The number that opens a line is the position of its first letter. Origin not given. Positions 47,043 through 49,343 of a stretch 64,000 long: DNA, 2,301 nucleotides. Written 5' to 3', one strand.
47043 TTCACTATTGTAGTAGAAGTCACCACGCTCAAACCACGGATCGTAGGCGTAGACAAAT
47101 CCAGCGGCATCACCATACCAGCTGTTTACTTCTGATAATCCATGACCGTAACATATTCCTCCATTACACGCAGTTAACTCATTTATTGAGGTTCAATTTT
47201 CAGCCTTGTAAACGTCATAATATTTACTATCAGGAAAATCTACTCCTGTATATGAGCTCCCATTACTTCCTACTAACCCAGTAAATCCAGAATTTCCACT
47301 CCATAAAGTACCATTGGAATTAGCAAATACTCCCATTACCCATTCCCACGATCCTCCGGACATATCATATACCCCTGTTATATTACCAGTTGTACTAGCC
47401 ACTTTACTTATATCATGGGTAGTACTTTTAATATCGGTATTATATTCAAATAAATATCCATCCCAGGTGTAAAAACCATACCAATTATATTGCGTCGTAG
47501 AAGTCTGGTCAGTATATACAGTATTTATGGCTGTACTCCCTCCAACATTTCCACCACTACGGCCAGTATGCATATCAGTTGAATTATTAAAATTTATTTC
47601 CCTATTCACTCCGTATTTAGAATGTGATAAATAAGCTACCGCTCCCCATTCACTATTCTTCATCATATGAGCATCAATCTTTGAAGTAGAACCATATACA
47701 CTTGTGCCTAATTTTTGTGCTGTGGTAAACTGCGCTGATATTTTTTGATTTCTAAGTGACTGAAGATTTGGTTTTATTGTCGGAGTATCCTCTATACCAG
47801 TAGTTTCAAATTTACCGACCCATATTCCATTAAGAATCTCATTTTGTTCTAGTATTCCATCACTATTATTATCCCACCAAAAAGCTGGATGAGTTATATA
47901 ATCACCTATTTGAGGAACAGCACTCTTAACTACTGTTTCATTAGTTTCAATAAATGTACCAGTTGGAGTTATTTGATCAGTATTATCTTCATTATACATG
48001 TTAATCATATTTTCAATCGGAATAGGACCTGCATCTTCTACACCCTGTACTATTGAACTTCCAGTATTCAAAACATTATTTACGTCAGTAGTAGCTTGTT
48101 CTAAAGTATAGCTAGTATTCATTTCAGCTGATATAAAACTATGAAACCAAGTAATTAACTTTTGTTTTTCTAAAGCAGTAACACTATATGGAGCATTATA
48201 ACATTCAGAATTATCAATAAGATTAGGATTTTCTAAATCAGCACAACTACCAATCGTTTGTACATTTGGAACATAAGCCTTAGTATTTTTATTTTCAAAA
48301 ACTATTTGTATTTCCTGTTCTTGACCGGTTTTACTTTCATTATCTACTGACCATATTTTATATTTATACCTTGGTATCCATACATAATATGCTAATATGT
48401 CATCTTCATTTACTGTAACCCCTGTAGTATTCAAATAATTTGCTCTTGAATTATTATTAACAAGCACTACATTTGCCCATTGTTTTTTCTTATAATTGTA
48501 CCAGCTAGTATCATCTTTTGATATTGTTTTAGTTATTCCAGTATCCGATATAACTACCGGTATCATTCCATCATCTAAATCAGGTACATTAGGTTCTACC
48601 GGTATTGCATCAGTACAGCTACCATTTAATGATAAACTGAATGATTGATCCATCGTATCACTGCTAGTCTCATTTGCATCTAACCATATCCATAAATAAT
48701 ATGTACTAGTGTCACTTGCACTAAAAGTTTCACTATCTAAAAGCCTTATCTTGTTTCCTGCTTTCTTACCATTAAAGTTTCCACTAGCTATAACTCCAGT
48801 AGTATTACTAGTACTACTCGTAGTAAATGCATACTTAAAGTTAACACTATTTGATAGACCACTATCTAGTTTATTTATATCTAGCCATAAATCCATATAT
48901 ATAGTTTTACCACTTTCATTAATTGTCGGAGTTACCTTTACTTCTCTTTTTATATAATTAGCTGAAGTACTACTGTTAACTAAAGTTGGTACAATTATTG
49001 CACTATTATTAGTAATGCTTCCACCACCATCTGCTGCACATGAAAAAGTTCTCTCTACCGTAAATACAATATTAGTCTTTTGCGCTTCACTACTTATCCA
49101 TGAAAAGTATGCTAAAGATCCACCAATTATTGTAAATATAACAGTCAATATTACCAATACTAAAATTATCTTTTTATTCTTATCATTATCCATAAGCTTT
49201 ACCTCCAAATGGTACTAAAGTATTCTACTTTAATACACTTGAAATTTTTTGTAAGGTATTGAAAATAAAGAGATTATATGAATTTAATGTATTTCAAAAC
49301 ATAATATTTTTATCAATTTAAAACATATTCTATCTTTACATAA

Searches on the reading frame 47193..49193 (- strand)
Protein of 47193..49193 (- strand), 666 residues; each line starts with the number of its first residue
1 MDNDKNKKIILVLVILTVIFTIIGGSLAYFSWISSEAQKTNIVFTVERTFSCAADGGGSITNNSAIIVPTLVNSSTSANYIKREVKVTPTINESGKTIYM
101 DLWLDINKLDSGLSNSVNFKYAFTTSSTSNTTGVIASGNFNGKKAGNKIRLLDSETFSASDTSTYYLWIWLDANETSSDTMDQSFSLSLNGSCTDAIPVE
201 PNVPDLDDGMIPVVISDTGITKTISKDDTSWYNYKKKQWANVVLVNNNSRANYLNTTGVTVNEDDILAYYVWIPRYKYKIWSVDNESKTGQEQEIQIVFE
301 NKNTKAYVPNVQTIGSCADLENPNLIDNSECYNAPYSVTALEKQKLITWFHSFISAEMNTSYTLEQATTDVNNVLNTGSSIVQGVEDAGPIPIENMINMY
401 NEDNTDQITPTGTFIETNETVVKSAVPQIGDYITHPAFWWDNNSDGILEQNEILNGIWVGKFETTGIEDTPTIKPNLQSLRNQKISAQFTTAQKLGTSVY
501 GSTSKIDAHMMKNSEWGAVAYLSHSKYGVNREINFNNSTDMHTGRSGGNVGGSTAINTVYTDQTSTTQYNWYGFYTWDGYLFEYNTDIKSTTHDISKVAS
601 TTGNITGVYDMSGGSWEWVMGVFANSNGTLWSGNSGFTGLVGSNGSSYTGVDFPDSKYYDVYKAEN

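Call 6: search_protein_families(library=pfam, proteins=[window:47193-49193:-])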
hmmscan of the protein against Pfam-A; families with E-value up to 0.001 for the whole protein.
window:47193-49193:- (666 aa): 1 family
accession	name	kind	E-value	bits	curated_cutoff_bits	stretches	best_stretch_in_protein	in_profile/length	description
PF03781.23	FGE-sulfatase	-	0.00016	21.9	23.3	1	562-624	133-194/255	Sulfatase-modifying factor enzyme 1-like domain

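Call 11: find_encoding_contigs(protein=window:47193-49193:-, flank=3000, max_places=10)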
Protein window:47193-49193:- (666 aa): 2 contigs read that carry it; 1 place shown.
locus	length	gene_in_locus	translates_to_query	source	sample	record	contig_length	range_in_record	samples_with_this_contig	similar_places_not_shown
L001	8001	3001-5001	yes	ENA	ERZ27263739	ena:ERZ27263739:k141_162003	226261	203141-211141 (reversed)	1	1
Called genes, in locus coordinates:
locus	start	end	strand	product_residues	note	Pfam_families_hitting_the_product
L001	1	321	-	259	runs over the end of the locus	PF02535:Zip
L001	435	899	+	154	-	-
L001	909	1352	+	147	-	-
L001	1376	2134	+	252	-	PF01048:PNP_UDP_1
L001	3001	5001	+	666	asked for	-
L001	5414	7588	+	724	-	PF00005:ABC_tran, PF02463:SMC_N, PF02687:FtsX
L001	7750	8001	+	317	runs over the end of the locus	-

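Call 15: find_homologous_proteins(query=window:47193-49193:-, max_evalue=0.00001)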
Query window:47193-49193:- (666 aa): 2752 proteins with E <= 0.00001 among 8000 candidates; the best 120 are listed.
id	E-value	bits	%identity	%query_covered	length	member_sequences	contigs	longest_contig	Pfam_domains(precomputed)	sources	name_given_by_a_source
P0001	0.0e+0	1338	90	100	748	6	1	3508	-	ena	-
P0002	0.0e+0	1333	89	100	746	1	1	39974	-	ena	-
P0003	0.0e+0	1237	85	100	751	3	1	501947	-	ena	-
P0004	0.0e+0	1227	83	100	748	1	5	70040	-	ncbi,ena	-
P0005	0.0e+0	1218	83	100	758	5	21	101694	-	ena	-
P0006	0.0e+0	1205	82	100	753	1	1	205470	-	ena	-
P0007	0.0e+0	1198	81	100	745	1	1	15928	-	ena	-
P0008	0.0e+0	1153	79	99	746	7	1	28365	-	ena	-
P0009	0.0e+0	1143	80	100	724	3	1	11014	-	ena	-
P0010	0.0e+0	1132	78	99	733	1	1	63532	-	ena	-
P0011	0.0e+0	1092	76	99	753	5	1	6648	-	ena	-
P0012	1.3e-296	1004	71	100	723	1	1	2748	-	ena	-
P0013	7.2e-292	988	71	100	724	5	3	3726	-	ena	-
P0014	6.9e-285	965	90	45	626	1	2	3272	PF03781.23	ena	-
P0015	4.2e-281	952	87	45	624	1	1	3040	PF03781.23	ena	-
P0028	1.9e-265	901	79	45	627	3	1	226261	-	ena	-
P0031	6.1e-261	886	67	37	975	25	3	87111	PF03781.23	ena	-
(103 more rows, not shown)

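Call 16: find_encoding_contigs(protein=P0005, flank=2500, max_places=10)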
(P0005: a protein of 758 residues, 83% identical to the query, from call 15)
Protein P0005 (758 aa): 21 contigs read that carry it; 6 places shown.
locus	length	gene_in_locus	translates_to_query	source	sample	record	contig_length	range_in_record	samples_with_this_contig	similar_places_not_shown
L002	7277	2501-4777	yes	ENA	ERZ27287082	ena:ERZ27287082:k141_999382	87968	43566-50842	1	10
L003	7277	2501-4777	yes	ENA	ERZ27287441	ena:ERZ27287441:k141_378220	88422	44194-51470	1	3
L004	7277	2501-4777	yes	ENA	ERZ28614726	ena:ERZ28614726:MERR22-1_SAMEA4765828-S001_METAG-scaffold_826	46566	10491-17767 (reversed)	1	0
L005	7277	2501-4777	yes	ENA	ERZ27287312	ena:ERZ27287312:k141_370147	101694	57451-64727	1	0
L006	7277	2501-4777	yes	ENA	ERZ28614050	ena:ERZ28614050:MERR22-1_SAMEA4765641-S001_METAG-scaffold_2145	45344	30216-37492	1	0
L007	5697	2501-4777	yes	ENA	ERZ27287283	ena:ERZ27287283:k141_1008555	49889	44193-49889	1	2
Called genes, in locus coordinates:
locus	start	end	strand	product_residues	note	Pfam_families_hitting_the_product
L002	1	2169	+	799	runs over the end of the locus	PF00133:tRNA-synt_1, PF01406:tRNA-synt_1e (faint), PF09334:tRNA-synt_1g, PF13603:tRNA-synt_1_2, PF00133:tRNA-synt_1, PF09334:tRNA-synt_1g (weak), PF08264:Anticodon_1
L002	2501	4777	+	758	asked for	-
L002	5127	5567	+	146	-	-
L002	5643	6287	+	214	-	-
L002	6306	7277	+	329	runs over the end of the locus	-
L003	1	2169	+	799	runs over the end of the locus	PF00133:tRNA-synt_1, PF01406:tRNA-synt_1e (faint), PF09334:tRNA-synt_1g, PF13603:tRNA-synt_1_2, PF00133:tRNA-synt_1, PF09334:tRNA-synt_1g (weak), PF08264:Anticodon_1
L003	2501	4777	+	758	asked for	-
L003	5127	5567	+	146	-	-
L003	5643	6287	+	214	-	-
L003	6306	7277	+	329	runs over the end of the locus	-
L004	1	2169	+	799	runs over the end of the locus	PF00133:tRNA-synt_1, PF01406:tRNA-synt_1e (faint), PF09334:tRNA-synt_1g, PF13603:tRNA-synt_1_2, PF00133:tRNA-synt_1, PF09334:tRNA-synt_1g (weak), PF08264:Anticodon_1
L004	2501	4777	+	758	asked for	-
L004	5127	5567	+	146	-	-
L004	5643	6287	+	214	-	-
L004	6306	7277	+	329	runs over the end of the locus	-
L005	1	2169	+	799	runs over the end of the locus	PF00133:tRNA-synt_1, PF01406:tRNA-synt_1e (faint), PF09334:tRNA-synt_1g, PF13603:tRNA-synt_1_2, PF00133:tRNA-synt_1, PF09334:tRNA-synt_1g (weak), PF08264:Anticodon_1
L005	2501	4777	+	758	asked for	-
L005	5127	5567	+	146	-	-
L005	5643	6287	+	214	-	-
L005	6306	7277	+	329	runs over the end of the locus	-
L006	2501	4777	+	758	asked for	-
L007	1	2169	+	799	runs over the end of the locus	PF00133:tRNA-synt_1, PF01406:tRNA-synt_1e (faint), PF09334:tRNA-synt_1g, PF13603:tRNA-synt_1_2, PF00133:tRNA-synt_1, PF09334:tRNA-synt_1g (weak), PF08264:Anticodon_1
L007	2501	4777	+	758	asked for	-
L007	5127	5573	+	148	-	-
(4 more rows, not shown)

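Call 17: find_encoding_contigs(protein=P0004, flank=2500, max_places=10)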
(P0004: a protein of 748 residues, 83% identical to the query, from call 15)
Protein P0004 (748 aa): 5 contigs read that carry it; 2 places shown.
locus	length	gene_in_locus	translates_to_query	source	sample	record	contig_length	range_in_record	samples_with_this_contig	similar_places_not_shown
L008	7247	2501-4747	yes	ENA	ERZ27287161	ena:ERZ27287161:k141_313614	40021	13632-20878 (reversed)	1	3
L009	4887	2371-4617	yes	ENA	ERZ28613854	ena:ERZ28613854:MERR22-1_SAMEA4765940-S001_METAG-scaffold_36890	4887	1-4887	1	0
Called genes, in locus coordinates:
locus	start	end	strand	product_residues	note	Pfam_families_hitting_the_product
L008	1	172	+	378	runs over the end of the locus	PF01694:Rhomboid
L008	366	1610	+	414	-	PF13304:AAA_21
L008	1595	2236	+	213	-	PF13707:RloB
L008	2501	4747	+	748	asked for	-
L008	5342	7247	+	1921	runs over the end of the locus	-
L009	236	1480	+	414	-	PF13304:AAA_21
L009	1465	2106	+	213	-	PF13707:RloB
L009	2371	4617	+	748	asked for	-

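Call 22: search_protein_families(library=pfam, alignment_id=A1, max_evalue=0.00001)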
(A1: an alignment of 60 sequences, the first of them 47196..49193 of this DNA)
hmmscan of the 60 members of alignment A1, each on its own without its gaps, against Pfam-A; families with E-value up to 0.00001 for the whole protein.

A. member 1, window:47196-49193:- (666 aa): 0 families

B. families by the number of members that match (of 60 scanned): 82 families (the first 25 are shown)
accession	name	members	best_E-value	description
PF00009.33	GTP_EFTU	2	9.5e-67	Elongation factor Tu GTP binding domain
PF00587.30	tRNA-synt_2b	2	6.5e-47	tRNA synthetase class II core domain (G, H, P, S and T)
PF00005.33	ABC_tran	2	3.8e-33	ABC transporter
PF13354.11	Beta-lactamase2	2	4.1e-28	Beta-lactamase enzyme family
PF03129.25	HGTP_anticodon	2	2.7e-23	Anticodon binding domain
PF03144.31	GTP_EFTU_D2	2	1.1e-22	Elongation factor Tu domain 2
PF00482.28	T2SSF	2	4.1e-16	Type II secretion system (T2SS), protein F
PF07811.17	TadE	2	2.2e-12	TadE-like protein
PF00521.26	DNA_topoisoIV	1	2.8e-160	DNA gyrase/topoisomerase IV, subunit A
PF01425.27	Amidase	1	1.1e-107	Amidase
PF02934.20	GatB_N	1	9.3e-107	GatB/GatE catalytic domain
PF02601.20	Exonuc_VII_L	1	5.6e-95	Exonuclease VII, large subunit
PF00768.25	Peptidase_S11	1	1.5e-83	D-alanyl-D-alanine carboxypeptidase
PF02906.19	Fe_hyd_lg_C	1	1.3e-82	Iron only hydrogenase large subunit, C-terminal domain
PF00177.27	Ribosomal_S7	1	1.8e-67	Ribosomal protein S7p/S5e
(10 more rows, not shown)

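Call 23: search_protein_families(library=ncbifam, proteins=[window:47196-49193:-], max_evalue=0.01)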
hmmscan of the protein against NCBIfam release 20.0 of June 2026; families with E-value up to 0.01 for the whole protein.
window:47196-49193:- (666 aa): 0 families

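Call 26: find_related_loci(query=A2, collection=genome_contigs, flank=4000)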
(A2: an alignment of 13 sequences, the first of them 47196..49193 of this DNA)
Query A2 (666 aa) in genome_contigs; peptide patterns used: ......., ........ (x = any residue, [..] = any of these).
449 stretches matched a pattern; 420 encode a relative of the query (tblastn E <= 1e-3); the best 80 are kept; 76 distinct loci.
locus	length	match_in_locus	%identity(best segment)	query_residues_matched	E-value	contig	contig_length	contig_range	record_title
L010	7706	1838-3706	56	1-662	0e+0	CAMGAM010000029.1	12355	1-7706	MAG: uncultured Tenericutes bacterium isolate ERR2020023_bin.12_metaWRAP_v1.3_MAG genome assembly, contig: ERZ10552019.1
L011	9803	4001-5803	49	5-666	7e-175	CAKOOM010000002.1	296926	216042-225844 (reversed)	MAG: uncultured Bacilli bacterium isolate REFINED_METABAT215_TOP10_CONTIGS_1500_ASSEMBLY_K77_MERGED__Hadza_PheChl_Fiber-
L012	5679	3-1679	51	135-666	9e-164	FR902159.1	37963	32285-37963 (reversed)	Clostridium sp. CAG:914 genomic scaffold, scf93, whole genome shotgun sequence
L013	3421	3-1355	53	176-666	5e-154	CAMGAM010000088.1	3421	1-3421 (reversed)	MAG: uncultured Tenericutes bacterium isolate ERR2020023_bin.12_metaWRAP_v1.3_MAG genome assembly, contig: ERZ10552019.6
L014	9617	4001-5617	63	4-662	5e-117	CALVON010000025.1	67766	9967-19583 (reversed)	MAG: uncultured Bacilli bacterium isolate E0_DM__bin117 genome assembly, contig: E0_DM__k127_2108215, whole genome shotg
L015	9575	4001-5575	63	4-664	1e-115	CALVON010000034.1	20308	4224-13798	MAG: uncultured Bacilli bacterium isolate E0_DM__bin117 genome assembly, contig: E0_DM__k127_2290640, whole genome shotg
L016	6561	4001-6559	61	5-664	3e-113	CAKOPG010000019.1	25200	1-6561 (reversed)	MAG: uncultured Bacilli bacterium isolate REFINED_METABAT215_TOP10_CONTIGS_1500_ASSEMBLY_K77_MERGED__Hadza_MoBio_hadza-E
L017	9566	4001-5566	61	4-666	2e-111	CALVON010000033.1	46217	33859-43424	MAG: uncultured Bacilli bacterium isolate E0_DM__bin117 genome assembly, contig: E0_DM__k127_2289731, whole genome shotg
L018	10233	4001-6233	63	4-666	2e-111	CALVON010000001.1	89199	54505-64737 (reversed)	MAG: uncultured Bacilli bacterium isolate E0_DM__bin117 genome assembly, contig: E0_DM__k127_3319800, whole genome shotg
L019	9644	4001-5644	61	4-666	3e-109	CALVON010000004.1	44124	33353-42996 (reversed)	MAG: uncultured Bacilli bacterium isolate E0_DM__bin117 genome assembly, contig: E0_DM__k127_920485, whole genome shotgu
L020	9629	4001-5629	59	4-666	1e-107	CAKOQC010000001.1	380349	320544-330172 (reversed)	MAG: uncultured Bacilli bacterium isolate REFINED_METABAT215_TOP10_CONTIGS_1500_ASSEMBLY_K77_MERGED__Hadza_MoBio_hadza-A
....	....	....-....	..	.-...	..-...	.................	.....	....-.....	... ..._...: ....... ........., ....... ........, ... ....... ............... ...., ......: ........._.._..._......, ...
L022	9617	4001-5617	59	4-666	7e-107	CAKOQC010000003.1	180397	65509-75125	MAG: uncultured Bacilli bacterium isolate REFINED_METABAT215_TOP10_CONTIGS_1500_ASSEMBLY_K77_MERGED__Hadza_MoBio_hadza-A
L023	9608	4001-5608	57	4-666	5e-106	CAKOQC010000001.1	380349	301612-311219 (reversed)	MAG: uncultured Bacilli bacterium isolate REFINED_METABAT215_TOP10_CONTIGS_1500_ASSEMBLY_K77_MERGED__Hadza_MoBio_hadza-A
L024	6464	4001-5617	58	4-666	1e-105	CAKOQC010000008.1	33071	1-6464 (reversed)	MAG: uncultured Bacilli bacterium isolate REFINED_METABAT215_TOP10_CONTIGS_1500_ASSEMBLY_K77_MERGED__Hadza_MoBio_hadza-A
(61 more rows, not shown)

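Call 32: find_encoding_contigs(protein=P0001, flank=2500, max_places=10)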
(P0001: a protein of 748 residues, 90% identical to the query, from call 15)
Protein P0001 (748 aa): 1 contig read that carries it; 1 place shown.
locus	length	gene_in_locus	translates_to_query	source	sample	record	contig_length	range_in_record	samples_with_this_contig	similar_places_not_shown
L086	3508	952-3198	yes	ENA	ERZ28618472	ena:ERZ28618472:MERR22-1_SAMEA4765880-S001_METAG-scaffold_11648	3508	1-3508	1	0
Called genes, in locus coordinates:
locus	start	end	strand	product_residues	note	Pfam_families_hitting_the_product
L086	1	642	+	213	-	?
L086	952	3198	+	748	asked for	-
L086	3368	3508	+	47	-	?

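Call 33: find_encoding_contigs(protein=P0002, flank=2500, max_places=10)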
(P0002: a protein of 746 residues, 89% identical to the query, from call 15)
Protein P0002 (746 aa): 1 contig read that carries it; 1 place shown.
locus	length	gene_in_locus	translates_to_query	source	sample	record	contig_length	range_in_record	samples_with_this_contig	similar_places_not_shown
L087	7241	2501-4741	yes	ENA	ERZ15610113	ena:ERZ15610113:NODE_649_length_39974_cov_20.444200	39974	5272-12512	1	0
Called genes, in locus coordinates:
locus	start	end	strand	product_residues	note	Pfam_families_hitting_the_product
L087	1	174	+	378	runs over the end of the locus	PF01694:Rhomboid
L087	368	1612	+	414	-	PF13304:AAA_21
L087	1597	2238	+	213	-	PF13707:RloB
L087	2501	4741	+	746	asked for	-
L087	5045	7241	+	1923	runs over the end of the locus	-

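Call 34: find_encoding_contigs(protein=P0003, flank=2500, max_places=10)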
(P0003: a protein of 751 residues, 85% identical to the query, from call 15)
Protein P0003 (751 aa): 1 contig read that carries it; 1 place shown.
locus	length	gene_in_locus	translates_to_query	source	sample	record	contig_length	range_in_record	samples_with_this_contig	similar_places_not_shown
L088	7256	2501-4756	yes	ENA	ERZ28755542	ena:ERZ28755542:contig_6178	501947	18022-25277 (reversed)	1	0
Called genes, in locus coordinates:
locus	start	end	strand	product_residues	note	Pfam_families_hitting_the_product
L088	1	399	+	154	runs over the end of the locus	-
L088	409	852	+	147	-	-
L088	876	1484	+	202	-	PF01048:PNP_UDP_1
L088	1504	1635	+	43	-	-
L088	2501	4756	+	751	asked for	-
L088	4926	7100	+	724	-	PF00005:ABC_tran, PF02463:SMC_N, PF02687:FtsX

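Call 40: search_solved_structures(query=A2, max_evalue=1)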
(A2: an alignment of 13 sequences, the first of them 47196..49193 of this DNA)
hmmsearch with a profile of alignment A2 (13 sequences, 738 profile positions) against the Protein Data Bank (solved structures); distinct sequences matched with E-value up to 1: 1.
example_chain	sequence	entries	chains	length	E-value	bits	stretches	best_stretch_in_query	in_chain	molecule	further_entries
8fux_A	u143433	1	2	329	0.96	10.7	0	18-99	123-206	Capsule polysaccharide export protein KpsC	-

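Call 46: search_protein_families(library=pfam, proteins=[P0001, P0005, P0031, P0028], max_evalue=0.01)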
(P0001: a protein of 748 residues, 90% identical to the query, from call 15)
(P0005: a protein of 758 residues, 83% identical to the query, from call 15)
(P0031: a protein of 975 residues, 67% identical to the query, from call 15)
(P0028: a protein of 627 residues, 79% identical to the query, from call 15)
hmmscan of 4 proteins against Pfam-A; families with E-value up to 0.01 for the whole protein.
P0001 (748 aa): 1 family
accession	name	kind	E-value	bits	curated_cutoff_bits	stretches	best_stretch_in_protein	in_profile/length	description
PF03781.23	FGE-sulfatase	-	0.00012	22.3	23.3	1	563-625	133-194/255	Sulfatase-modifying factor enzyme 1-like domain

P0005 (758 aa): 1 family
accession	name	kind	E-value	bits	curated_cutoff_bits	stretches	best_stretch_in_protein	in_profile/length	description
PF03781.23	FGE-sulfatase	-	0.0066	16.6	23.3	0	563-642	129-208/255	Sulfatase-modifying factor enzyme 1-like domain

P0031 (975 aa): 1 family
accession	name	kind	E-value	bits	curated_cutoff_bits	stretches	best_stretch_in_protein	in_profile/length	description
PF03781.23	FGE-sulfatase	-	7.8e-10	39.3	23.3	2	816-885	132-195/255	Sulfatase-modifying factor enzyme 1-like domain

P0028 (627 aa): 1 family
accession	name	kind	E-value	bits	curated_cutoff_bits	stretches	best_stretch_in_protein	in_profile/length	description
PF03781.23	FGE-sulfatase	-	0.00061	20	23.3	1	439-501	133-194/255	Sulfatase-modifying factor enzyme 1-like domain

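Call 61: predict_structure(alignment_id=A3)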
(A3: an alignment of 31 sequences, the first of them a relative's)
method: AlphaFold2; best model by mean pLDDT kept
length: 748 residues; sequences in the alignment: 31
mean_pLDDT: 56.8   pTM: 0.34
mean pLDDT of the five models: 56.8, 51.6, 49.9, 47.5, 47.2
residues with pLDDT >= 90: 32; 70-90: 209; 50-70: 222; < 50: 285
segments of 3 or more residues with pLDDT < 50: 46-64, 197-201, 233-236, 285-295, 460-553, 569-573, 599-621, 632-661, 664-666, 668-748
pLDDT, mean of each block of 10 residues (from residue 1): 58 74 56 52 48 39 51 57 69 66 79 81 78 75 79 72 79 68 72 55 60 60 66 52 74 80 65 59 45 51 63 76 80 88 93 77 91 91 82 90 86 83 71 57 63 57 31 26 27 24 26 27 27 25 43 58 64 54 65 60 25 36 54 41 37 40 49 35 32 24 35 35 35 32 26
secondary structure, 60 per line:
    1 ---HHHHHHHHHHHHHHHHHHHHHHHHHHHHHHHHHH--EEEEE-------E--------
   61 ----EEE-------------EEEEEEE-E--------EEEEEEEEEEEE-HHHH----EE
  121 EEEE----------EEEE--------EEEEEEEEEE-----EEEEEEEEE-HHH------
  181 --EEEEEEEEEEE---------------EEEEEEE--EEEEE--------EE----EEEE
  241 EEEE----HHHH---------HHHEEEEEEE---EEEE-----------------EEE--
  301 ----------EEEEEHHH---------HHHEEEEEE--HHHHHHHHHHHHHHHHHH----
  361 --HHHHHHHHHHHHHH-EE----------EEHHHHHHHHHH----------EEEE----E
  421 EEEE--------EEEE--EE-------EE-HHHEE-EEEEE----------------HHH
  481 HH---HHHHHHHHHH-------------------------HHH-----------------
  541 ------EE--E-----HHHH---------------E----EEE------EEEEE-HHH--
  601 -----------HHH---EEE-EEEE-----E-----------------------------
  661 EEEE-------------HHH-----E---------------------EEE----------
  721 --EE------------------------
elements in order (helices of 4 or more, strands of 3 or more residues): H4-37 E40-44 E65-67 E81-87 E98-109 H111-114 E119-124 E135-138 E147-156 E162-170 E183-193 E209-215 E218-222 E237-244 H249-252 E265-271 E275-278 E296-298 E311-315 E331-336 H339-356 H363-376 H392-401 E412-415 E420-424 E433-436 E457-461 H478-482 H486-495 H557-560 E581-583 E590-594 E618-620 E622-625 E661-664 E708-710

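Call 64: fold_search(model_id=the predicted structure, library=pdb)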
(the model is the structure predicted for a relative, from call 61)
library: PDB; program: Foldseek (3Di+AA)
matches with E <= 10: 1215; with E <= 0.001: 3
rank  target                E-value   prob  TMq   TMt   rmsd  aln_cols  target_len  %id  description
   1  6erj_B                1.9e-04  0.98  0.11  0.33   8.6       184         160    9  Self-complemented FimA subunit from Salmonella enterica (released 2019-01-30)
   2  6erj_A                6.7e-04  0.90  0.11  0.31   8.8       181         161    9  Self-complemented FimA subunit from Salmonella enterica (released 2019-01-30)
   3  7ueg_A                9.4e-04  0.99  0.12  0.36   7.6       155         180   14  Cryo-EM of bundling pili from Pyrobaculum calidifontis (released 2022-06-29)
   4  7rga_A                8.2e-03  0.30  0.10  0.21  21.9       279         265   10  Crystal structure of nanoCLAMP3:VHH in complex with MTX (released 2022-05-25)
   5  9ifr                  1.2e-02  0.87  0.09  0.42  10.6       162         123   14  CLIPPER domain from the Gram-negative fibrillar adhesin "B9T28_05395 (released 2025-11-26)
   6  8trv_B                1.2e-02  0.16  0.07  0.12  12.4       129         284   15  Structure of the EphA2 LBDCRD bound to FabS1C_C1 (released 2024-07-17)
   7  7pnb_A                1.3e-02  0.57  0.10  0.28  10.0       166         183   10  Sulfolobus acidocaldarius 0406 filament. (released 2022-09-14)
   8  7uac_H                1.6e-02  0.28  0.10  0.13  15.4       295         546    7  Human pro-meprin alpha (zymogen state) (released 2022-11-02)
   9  7xyc_A                1.9e-02  0.35  0.08  0.10   9.1       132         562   14  CryoEM structure of Klebsiella phage Kp7 type II tail fiber gp52 in vitro (released 2023-06-07)
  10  7lyu_B                2.0e-02  0.25  0.11  0.18  16.4       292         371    8  Reelin repeat 8 (released 2022-06-15)
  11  2w1u_C                2.1e-02  0.44  0.09  0.31   9.4       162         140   11  A family 32 carbohydrate-binding module, from the Mu toxin produced by Clostridium perfringens, in complex with beta-D (released 2009-05-05)
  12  3p1i_C                2.1e-02  0.35  0.09  0.22  10.3       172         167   12  Ligand binding domain of human ephrin type-B receptor 3 (released 2011-01-19)
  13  2vmi                  2.3e-02  0.33  0.09  0.27  11.8       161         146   12  The structure of seleno-methionine labelled CBM51 from Clostridium perfringens GH95 (released 2008-02-19)
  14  1m06_G                2.3e-02  0.25  0.08  0.22  10.9       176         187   10  Structural Studies of Bacteriophage alpha3 Assembly, X-Ray Crystallography (released 2002-12-25)
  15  2bpa_2                2.9e-02  0.21  0.09  0.21  10.3       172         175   10  ATOMIC STRUCTURE OF SINGLE-STRANDED DNA BACTERIOPHAGE PHIX174 AND ITS FUNCTIONAL IMPLICATIONS (released 1991-12-03)
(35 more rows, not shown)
